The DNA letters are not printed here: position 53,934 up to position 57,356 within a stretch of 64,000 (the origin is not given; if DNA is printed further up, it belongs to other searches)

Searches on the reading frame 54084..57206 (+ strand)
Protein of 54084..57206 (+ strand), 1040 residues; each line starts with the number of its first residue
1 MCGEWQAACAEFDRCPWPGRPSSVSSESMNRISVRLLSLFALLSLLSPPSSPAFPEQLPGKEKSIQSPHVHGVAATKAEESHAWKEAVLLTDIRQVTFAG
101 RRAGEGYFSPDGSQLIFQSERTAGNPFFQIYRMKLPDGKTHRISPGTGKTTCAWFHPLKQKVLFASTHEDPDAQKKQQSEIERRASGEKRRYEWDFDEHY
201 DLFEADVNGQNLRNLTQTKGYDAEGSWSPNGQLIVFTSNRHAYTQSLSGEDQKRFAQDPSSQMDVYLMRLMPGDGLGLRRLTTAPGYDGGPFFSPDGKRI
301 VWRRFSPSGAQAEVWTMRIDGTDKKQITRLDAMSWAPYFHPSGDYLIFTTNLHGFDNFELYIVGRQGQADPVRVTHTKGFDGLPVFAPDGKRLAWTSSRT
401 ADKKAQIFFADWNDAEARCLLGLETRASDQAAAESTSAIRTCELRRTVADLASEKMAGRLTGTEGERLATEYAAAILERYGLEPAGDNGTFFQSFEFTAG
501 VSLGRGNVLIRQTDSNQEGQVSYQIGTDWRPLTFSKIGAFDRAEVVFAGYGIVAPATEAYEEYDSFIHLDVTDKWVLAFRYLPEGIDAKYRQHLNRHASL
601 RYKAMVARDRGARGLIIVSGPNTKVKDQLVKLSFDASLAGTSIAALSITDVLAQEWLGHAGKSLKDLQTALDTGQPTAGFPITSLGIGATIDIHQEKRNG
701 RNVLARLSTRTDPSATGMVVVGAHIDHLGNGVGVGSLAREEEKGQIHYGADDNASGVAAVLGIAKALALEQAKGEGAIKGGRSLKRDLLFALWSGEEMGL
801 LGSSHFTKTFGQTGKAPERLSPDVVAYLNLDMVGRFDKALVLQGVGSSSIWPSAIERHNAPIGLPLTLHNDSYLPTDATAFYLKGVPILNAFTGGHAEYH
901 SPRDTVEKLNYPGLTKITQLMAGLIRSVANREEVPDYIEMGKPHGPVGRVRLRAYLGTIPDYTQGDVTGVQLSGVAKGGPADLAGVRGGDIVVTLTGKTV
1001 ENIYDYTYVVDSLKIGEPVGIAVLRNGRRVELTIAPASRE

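Call 42: search_protein_families(library=pfam, proteins=[window:54084-57206:+], max_evalue=0.001)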
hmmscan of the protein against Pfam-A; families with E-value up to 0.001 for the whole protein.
window:54084-57206:+ (1040 aa): 6 families
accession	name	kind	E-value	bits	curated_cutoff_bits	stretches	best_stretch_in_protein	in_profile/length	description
PF07676.18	PD40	-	7e-39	131.4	20.9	4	372-408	2-37/38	WD40-like Beta Propeller Repeat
PF04389.22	Peptidase_M28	-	6.4e-34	117.8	21.3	1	702-923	1-191/193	Peptidase family M28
PF13180.12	PDZ_2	-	1.1e-07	32.4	27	1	970-1034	14-78/80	PDZ domain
PF00930.27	DPPIV_N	-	2.7e-05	23.5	22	0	194-261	17-84/354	Dipeptidyl peptidase IV (DPP IV) N-terminal region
PF17820.7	PDZ_6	-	6e-05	23.1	27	1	973-1014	3-41/54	PDZ domain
PF05450.20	Nicastrin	-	0.00012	22.2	25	1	747-821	19-85/218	Nicastrin large lobe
